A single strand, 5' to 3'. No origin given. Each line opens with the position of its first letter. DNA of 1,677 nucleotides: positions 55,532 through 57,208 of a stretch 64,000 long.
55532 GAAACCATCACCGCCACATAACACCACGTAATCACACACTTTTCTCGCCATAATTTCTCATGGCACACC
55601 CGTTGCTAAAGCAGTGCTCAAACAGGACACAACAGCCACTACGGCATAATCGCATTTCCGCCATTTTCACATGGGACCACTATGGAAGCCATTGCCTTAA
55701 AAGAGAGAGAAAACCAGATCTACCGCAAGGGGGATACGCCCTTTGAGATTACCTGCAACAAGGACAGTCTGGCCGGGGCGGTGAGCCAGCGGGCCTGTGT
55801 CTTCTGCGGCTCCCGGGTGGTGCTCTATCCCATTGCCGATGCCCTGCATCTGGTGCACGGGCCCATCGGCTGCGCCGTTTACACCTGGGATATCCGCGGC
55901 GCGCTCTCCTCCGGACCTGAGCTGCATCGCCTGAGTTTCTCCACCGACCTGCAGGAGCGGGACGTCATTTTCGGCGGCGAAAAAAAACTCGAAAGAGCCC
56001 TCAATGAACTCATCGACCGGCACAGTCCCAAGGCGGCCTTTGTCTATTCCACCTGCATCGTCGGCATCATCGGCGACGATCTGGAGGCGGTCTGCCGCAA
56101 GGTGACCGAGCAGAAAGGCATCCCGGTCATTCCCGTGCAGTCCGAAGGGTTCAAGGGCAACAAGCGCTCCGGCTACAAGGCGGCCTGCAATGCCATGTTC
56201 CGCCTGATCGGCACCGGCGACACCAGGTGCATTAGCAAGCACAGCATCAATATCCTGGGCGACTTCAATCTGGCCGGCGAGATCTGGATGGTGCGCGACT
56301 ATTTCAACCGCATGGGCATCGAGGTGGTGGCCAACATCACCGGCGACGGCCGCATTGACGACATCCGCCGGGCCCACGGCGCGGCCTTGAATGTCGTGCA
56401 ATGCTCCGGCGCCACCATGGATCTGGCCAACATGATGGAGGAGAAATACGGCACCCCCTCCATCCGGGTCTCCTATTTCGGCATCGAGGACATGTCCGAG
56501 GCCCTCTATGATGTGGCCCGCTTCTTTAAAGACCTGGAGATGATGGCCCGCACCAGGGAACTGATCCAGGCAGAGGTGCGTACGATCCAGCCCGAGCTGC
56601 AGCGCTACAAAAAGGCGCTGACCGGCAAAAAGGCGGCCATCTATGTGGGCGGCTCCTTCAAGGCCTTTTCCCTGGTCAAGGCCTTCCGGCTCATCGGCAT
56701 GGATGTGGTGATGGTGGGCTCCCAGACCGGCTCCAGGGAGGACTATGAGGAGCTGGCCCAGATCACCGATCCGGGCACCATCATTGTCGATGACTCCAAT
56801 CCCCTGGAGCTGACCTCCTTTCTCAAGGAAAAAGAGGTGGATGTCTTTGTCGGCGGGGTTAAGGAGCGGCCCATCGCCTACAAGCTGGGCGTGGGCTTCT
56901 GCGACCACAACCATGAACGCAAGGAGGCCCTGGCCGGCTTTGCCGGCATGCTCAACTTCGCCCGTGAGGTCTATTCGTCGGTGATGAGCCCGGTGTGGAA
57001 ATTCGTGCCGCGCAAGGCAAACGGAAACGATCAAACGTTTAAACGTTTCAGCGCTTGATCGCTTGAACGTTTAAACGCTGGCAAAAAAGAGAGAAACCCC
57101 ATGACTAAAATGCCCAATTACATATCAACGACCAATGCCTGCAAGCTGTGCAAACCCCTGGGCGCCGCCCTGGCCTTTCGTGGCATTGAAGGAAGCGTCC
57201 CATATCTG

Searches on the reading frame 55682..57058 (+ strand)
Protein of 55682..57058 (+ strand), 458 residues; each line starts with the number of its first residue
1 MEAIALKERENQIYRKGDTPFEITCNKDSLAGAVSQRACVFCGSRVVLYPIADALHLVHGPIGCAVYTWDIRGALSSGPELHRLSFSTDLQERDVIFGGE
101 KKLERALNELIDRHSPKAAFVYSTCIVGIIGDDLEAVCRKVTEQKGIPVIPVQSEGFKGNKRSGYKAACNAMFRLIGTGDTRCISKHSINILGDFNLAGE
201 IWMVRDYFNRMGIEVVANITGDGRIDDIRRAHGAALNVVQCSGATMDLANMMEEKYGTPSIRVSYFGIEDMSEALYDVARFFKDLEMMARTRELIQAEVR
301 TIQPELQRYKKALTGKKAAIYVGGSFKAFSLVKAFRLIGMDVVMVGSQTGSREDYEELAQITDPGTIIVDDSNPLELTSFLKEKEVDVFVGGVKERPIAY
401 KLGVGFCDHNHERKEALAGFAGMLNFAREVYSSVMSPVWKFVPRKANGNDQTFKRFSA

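Call 17: find_related_loci(query=window:55682-57058:+, collection=genome_contigs, flank=8000)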
Query window:55682-57058:+ (458 aa) in genome_contigs; peptide patterns used: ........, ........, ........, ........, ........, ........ (x = any residue, [..] = any of these).
599 stretches matched a pattern (row limit reached: there are more); 589 encode a relative of the query (tblastn E <= 1e-3); the best 80 are kept; 80 distinct loci.
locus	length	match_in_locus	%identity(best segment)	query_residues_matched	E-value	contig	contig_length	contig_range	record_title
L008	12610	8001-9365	92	1-455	0e+0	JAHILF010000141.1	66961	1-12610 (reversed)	MAG: Proteobacteria bacterium isolate KR13_N2.mb.116 KR13_N2.mb.116_k141_338538, whole genome shotgun sequence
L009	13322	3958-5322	91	1-455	0e+0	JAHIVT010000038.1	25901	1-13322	MAG: Proteobacteria bacterium isolate MM_PC_MetaG.mb.92 MM_PC_MetaG.mb.92_k141_259167, whole genome shotgun sequence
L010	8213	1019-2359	91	1-447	0e+0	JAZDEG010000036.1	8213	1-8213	MAG: Pseudomonadota bacterium isolate MEGAHIT-group-0.128 k141_16657231, whole genome shotgun sequence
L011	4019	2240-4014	89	1-446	0e+0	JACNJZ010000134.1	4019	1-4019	MAG: Candidatus Desulfobia pelagia NIOZ-UU_NODE_30537_length_4019_cov_10.643, whole genome shotgun sequence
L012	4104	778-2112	89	1-445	0e+0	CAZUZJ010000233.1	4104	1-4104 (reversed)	MAG TPA_asm: uncultured Desulfobulbia bacterium isolate SRP093185_co1_3 genome assembly, contig: NODE_16337_length_4104_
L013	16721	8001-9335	84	1-445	0e+0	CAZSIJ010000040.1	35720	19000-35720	MAG TPA_asm: uncultured Desulfobulbus sp. isolate binchicken_co2_65 genome assembly, contig: NODE_673_length_35720_cov_1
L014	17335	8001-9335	84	1-445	0e+0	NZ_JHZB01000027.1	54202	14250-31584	Desulfobulbus elongatus DSM 2908 Q362DRAFT_scaffold00026.26_C, whole genome shotgun sequence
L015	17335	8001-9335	84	1-445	0e+0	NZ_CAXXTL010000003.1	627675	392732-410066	MAG: uncultured Desulfobulbus sp. isolate 488ba005-bef4-404b-a7aa-59c4f49eb36e contig_3, whole genome shotgun sequence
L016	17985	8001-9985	83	1-444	0e+0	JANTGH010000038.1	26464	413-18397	MAG: Desulfobulbaceae bacterium isolate bin10054 c_000000001365, whole genome shotgun sequence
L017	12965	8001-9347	81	3-451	0e+0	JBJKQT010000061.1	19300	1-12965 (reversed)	MAG: Desulfocapsaceae bacterium isolate Bin_41 S1Ck127_819112_flag_0_multi_20.3645_len_19300, whole genome shotgun seque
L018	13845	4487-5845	83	1-445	0e+0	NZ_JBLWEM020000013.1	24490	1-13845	Candidatus Electronema sp. JC JC__80829, whole genome shotgun sequence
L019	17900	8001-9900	80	3-451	0e+0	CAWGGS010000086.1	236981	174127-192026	MAG: uncultured delta proteobacterium isolate MFD02923.bin.1.89 genome assembly, contig: contig_6076, whole genome shotg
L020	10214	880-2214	82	1-444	0e+0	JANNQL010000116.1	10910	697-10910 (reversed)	MAG: Pseudomonadota bacterium isolate SOY_31_metabat_452_sub SOY_31_k141_2237346, whole genome shotgun sequence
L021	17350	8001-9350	80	1-452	0e+0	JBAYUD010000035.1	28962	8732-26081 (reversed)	MAG: Desulfurivibrionaceae bacterium isolate SO_2016_LW3_26 scaffold02394_LW162_2016, whole genome shotgun sequence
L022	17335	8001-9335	81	1-446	0e+0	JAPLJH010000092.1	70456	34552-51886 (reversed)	MAG: Deltaproteobacteria bacterium isolate LacPavin_0920_WC57_MAG_56_29 LacPavin_0920_WC57_scaffold_271695, whole genome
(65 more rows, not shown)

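Call 50: search_protein_families(library=pfam, proteins=[L021:6364-7656:-, L021:5813-6367:-, L021:5222-5704:-, L021:4890-5384:-, L009:1336-3672:-, L009:274-1320:-, L008:4518-7601:-, L008:3673-4521:-, L008:2335-3222:-, L008:254-2272:-], max_evalue=0.001)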
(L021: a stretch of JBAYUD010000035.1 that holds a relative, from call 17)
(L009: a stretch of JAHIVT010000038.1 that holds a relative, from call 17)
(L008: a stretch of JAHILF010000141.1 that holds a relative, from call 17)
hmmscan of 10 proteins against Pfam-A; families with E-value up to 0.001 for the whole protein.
L021:6364-7656:- (430 aa): 7 families
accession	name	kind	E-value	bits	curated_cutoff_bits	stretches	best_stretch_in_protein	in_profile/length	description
PF13304.12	AAA_21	-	1e-32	114.9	27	1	62-376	3-303/304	AAA domain, putative AbiEii toxin, Type IV TA system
PF13175.12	AAA_15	-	3.8e-22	79.8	32.1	2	36-125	1-88/374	AAA ATPase domain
PF02463.25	SMC_N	-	7.9e-11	42.2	40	1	38-384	2-208/220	RecF/RecN/SMC N terminal domain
PF13476.12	AAA_23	-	6.2e-08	34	27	1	40-141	1-87/201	AAA domain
PF13514.12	AAA_27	-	5.7e-05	23.2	22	1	36-77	1-45/206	AAA domain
PF11398.14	DUF2813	-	0.00024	21.1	21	1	330-397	282-346/372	Protein of unknown function (DUF2813)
PF13166.12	AAA_13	-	0.00085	18.6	36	0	46-85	5-44/713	AAA domain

L021:5813-6367:- (184 aa): 1 family
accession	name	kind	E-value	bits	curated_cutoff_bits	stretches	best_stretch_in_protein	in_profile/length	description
PF14103.11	DUF4276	-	2.2e-13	51.3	30.2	1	9-179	2-191/192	Domain of unknown function (DUF4276)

L021:5222-5704:- (160 aa): 1 family
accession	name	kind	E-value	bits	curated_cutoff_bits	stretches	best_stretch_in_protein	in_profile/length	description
PF08780.16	NTase_sub_bind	-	7.1e-41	139.6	31.8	1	27-148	1-123/126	Nucleotidyltransferase substrate binding protein like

L021:4890-5384:- (164 aa): 2 families
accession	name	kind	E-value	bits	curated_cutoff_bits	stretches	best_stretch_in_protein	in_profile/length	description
PF18765.7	Polbeta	-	1.3e-16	61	26.9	1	64-153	1-90/93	Polymerase beta, Nucleotidyltransferase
PF01909.29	NTP_transf_2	-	6e-10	39.8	21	1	70-136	8-79/93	Nucleotidyltransferase domain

L009:1336-3672:- (778 aa): 2 families
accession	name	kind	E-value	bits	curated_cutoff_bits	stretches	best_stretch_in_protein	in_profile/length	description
PF01555.25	N6_N4_Mtase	-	7.2e-05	23.3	26.7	0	81-147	163-215/221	DNA methylase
PF01170.24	UPF0020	-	0.00042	20.5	22.3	0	111-142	26-57/197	RMKL-like, methyltransferase domain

L009:274-1320:- (348 aa): 0 families

L008:4518-7601:- (1027 aa): 2 families
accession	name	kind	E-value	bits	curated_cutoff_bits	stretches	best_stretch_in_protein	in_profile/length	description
PF04851.21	ResIII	-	3.1e-07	30.9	22.5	1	173-378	22-162/164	Type III restriction enzyme, res subunit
PF19778.5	RE_endonuc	-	4.3e-06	26.9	23.4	1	890-970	8-82/108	Endonuclease domain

L008:3673-4521:- (282 aa): 1 family
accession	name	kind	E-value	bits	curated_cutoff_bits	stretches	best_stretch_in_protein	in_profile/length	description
PF02498.22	Bro-N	-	4.2e-08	34.1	25.6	1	11-105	1-91/96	BRO family, N-terminal domain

L008:2335-3222:- (295 aa): 1 family
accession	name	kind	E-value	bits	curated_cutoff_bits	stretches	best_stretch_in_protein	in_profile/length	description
PF01555.25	N6_N4_Mtase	-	1.9e-11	44.8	26.7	1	158-263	1-78/221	DNA methylase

L008:254-2272:- (672 aa): 1 family
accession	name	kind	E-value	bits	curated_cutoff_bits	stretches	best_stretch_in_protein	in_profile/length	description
PF01555.25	N6_N4_Mtase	-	1.2e-13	52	26.7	1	106-178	141-217/221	DNA methylase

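Call 73: search_protein_families(library=padloc, proteins=[L008:4518-7601:-, L021:6364-7656:-, L021:5813-6367:-, L009:1336-3672:-, L009:274-1320:-], max_evalue=0.00001)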
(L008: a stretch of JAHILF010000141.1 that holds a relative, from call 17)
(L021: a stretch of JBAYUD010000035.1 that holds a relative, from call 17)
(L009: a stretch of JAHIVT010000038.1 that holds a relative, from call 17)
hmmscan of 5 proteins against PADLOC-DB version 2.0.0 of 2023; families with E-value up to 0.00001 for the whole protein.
L008:4518-7601:- (1027 aa): 0 families

L021:6364-7656:- (430 aa): 94 families (the best 25 are shown)
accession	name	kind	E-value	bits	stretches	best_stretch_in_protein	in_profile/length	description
PDLC04144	HEC-01B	-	3.5e-208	689.5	1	36-430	1-395/395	-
PDLC04182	HEC-01A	-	7.9e-127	421.6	1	35-427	1-403/406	-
PDLC04176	HEC-01A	-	3.2e-51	172.8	1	36-404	1-349/371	-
PDLC04178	HEC-01A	-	5.5e-49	165.3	1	35-403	6-360/399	-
PDLC04175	HEC-01A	-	2e-44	150.1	1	36-426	4-360/363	-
PDLC04177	HEC-01A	-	7.9e-43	145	1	36-425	3-389/393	-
PDLC04184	HEC-01A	-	7.2e-35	118.9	2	201-379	200-394/464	-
PDLC04183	HEC-01A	-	3.4e-34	116.6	1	37-423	4-397/402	-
PDLC04180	HEC-01A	-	3.5e-33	113.3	1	36-412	1-359/382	-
PDLC04179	HEC-01A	-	1.1e-31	108.4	2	220-426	248-453/459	-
PDLC02980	AriA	-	1.8e-30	105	1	62-377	3-304/304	-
PDLC02335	AbiLi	-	4.6e-29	99.5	1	32-399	44-262/326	AbiLi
PDLC04391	PDC-M07A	-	3.6e-28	96.7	1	38-422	2-399/412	-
PDLC04389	PDC-M07A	-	1.5e-25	88.1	2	243-413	220-413/443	-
PDLC02979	AriA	-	4.8e-25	87.1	2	36-143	1-122/373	-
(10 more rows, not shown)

L021:5813-6367:- (184 aa): 9 families
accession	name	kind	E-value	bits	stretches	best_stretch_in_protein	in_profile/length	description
PDLC04143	HEC-01A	-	4.6e-85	282.1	1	1-183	1-184/190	-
PDLC04202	HEC-01B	-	2.8e-35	120.2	1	3-182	2-200/204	-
PDLC04205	HEC-01B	-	3.5e-15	54.3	1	39-181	55-211/213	-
PDLC04206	HEC-01B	-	7.6e-10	37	1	45-179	64-212/219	-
PDLC04200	HEC-01B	-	8.3e-10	36.8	1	39-183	57-206/218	-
PDLC04194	HEC-01B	-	5.6e-09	34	1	5-127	7-125/204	-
PDLC04196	HEC-01B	-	3.9e-07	28.2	1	31-182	42-191/197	-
PDLC04197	HEC-01B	-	1.5e-06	26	1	8-128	7-121/192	-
PDLC04193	HEC-01B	-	1.8e-06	26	1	25-177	23-163/195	-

L009:1336-3672:- (778 aa): 15 families
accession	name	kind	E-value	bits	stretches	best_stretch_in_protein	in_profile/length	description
PDLC00660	HmaB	-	1.9e-20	70.4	1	524-672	571-738/967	DNA-adenine methylase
PDLC00661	HmaB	-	6e-20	68.7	1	514-669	564-735/973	DNA-adenine methylase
PDLC02541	PglX|PglXI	-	7.5e-18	62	1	501-627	474-588/919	PglXI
PDLC02189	DUF1156_MTase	-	5.1e-17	59.4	1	116-228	166-279/944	-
PDLC03233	MTase_II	-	3.7e-14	50.2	1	502-670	474-651/731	Type II methyltransferase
PDLC03352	MTase_II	-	1.5e-10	37.6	1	502-562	548-608/1023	Type II methyltransferase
PDLC03249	MTase_II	-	4.5e-09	33.7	1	103-175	132-200/541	Type II methyltransferase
PDLC03314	MTase_II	-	9.4e-09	31.9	0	103-226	153-277/944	Type II methyltransferase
PDLC03346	MTase_II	-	9.2e-08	28.2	1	511-631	598-706/1068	Type II methyltransferase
PDLC04134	mad2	-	1e-07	29.2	0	99-160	276-338/492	mads_2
PDLC03224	MTase_II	-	1.3e-07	28.9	1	113-153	93-133/481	Type II methyltransferase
PDLC03380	MTase_II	-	1.8e-06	25.4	0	113-154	56-97/393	Type II methyltransferase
PDLC03322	MTase_II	-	3.1e-06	24.3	1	113-152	64-103/446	Type II methyltransferase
PDLC03312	MTase_II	-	4e-06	22.8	0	508-613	1115-1214/1344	Type II methyltransferase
PDLC03319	MTase_II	-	9.5e-06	22.7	0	500-568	271-340/503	Type II methyltransferase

L009:274-1320:- (348 aa): 0 families

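Call 80: search_protein_families(library=pfam, proteins=[L008:3268-3657:-], max_evalue=0.01)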
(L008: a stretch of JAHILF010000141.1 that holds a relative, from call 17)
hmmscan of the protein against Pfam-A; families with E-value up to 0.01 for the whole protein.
L008:3268-3657:- (129 aa): 1 family
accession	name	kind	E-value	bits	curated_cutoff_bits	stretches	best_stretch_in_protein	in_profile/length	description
PF05635.17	23S_rRNA_IVP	-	5e-20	72.1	33.8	1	11-110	8-105/106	23S rRNA-intervening sequence protein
